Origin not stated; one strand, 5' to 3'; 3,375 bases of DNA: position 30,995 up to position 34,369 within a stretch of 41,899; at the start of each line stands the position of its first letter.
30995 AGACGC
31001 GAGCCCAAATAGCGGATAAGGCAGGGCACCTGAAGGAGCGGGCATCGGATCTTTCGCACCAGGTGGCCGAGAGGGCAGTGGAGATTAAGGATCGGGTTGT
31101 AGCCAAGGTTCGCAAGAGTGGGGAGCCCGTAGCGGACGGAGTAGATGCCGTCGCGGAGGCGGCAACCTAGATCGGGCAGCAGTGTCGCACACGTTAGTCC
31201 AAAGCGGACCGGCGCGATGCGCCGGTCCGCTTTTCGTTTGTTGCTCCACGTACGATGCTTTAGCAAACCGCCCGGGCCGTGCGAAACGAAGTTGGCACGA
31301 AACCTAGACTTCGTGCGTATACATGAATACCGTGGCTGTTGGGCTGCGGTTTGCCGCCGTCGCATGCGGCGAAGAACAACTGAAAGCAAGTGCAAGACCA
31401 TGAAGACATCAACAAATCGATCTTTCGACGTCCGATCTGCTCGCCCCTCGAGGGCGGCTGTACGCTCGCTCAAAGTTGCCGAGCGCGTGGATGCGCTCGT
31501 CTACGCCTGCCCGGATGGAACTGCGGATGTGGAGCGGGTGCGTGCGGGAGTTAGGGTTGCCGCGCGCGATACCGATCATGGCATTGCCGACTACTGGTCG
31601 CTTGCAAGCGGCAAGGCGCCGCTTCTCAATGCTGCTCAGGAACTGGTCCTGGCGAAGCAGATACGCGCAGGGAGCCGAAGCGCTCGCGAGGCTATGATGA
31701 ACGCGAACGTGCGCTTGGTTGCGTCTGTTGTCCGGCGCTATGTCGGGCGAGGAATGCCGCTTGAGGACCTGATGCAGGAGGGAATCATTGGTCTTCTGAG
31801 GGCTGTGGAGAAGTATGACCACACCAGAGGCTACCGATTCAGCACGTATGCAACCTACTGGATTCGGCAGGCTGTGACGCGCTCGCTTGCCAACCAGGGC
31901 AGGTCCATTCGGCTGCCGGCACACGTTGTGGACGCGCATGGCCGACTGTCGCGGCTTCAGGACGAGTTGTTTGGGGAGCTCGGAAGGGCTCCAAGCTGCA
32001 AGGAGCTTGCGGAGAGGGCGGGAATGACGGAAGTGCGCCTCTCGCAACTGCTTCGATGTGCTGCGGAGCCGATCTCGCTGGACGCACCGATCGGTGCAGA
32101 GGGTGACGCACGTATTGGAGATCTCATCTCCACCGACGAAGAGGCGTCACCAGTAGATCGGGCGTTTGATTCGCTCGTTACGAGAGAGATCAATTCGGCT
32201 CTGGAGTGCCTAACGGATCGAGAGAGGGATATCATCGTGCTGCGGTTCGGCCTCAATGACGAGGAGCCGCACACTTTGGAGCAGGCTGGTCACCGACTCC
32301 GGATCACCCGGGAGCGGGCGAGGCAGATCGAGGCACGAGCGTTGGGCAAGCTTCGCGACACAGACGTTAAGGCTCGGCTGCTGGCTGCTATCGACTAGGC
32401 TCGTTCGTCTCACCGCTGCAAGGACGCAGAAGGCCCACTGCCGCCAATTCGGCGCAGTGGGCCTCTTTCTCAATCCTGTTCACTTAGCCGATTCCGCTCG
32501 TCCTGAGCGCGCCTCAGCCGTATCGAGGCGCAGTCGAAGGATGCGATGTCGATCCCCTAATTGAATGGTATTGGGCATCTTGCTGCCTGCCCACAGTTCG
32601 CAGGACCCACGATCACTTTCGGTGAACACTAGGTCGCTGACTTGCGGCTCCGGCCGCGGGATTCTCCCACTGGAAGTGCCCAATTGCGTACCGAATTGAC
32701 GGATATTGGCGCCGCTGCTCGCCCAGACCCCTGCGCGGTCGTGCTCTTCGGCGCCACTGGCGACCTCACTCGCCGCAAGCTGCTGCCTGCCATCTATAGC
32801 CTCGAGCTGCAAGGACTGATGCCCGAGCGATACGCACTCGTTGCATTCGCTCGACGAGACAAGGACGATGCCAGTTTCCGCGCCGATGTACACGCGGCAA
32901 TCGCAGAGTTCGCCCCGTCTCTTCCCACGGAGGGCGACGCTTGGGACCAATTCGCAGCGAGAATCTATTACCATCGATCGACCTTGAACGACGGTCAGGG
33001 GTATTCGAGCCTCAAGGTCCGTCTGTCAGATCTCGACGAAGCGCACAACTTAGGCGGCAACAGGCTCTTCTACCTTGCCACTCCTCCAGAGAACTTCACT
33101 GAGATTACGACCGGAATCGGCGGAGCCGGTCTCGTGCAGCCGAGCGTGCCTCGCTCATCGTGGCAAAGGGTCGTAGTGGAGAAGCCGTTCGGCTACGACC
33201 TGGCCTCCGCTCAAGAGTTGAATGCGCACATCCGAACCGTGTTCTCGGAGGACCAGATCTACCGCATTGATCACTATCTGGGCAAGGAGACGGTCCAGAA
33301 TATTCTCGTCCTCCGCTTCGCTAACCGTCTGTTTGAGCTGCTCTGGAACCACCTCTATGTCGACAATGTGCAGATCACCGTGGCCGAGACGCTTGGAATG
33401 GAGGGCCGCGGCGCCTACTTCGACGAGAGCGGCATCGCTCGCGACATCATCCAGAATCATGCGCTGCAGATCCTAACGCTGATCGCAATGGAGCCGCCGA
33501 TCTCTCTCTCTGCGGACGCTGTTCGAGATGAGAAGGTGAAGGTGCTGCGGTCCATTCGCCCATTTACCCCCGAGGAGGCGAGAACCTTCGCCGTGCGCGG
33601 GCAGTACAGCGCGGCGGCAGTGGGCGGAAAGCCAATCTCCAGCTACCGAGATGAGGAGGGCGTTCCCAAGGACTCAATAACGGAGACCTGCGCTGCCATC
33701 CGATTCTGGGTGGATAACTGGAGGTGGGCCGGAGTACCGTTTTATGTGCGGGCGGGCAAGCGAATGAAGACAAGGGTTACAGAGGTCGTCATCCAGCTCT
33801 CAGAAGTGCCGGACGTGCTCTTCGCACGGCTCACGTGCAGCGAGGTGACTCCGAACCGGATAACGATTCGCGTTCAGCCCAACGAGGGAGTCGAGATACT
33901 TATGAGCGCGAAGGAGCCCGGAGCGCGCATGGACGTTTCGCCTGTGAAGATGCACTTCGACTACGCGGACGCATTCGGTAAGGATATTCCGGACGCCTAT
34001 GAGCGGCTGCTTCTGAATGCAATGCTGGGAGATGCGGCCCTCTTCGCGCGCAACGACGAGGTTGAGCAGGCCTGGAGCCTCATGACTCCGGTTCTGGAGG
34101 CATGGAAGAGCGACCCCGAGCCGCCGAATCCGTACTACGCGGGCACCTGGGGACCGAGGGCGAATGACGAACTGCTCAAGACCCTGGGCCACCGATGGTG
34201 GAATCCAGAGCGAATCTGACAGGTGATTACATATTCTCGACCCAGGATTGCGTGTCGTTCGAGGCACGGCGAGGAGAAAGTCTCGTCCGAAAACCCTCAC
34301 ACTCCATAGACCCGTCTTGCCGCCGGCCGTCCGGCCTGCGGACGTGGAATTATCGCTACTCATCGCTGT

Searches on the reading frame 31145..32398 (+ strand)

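Call 17: search_protein_families(library=pfam, proteins=[window:31145-32398:+], max_evalue=0.01)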
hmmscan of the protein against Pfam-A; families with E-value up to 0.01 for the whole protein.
window:31145-32398:+ (417 aa): 4 families
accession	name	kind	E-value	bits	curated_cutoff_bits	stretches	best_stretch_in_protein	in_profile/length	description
PF04542.20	Sigma70_r2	-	1.1e-21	76.9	24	1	185-253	2-70/71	Sigma-70 region 2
PF04545.22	Sigma70_r4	-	9.6e-20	70.3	24.1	1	352-404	1-49/50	Sigma-70, region 4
PF04539.22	Sigma70_r3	-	1.3e-17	64.1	25.3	1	266-338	4-76/78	Sigma-70 region 3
PF00140.25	Sigma70_r1_2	-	4.2e-05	23.9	22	1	156-176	11-31/34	Sigma-70 factor, region 1.2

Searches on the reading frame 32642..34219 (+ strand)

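Call 17: search_protein_families(library=pfam, proteins=[window:32642-34219:+], max_evalue=0.01)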
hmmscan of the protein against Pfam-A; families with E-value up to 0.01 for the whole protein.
window:32642-34219:+ (525 aa): 2 families
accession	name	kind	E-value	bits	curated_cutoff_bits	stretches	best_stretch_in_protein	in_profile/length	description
PF02781.21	G6PD_C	-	1.6e-118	395.5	27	1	222-520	1-296/296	Glucose-6-phosphate dehydrogenase, C-terminal domain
PF00479.28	G6PD_N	-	1.1e-61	209.1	22.1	1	34-220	1-183/183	Glucose-6-phosphate dehydrogenase, NAD binding domain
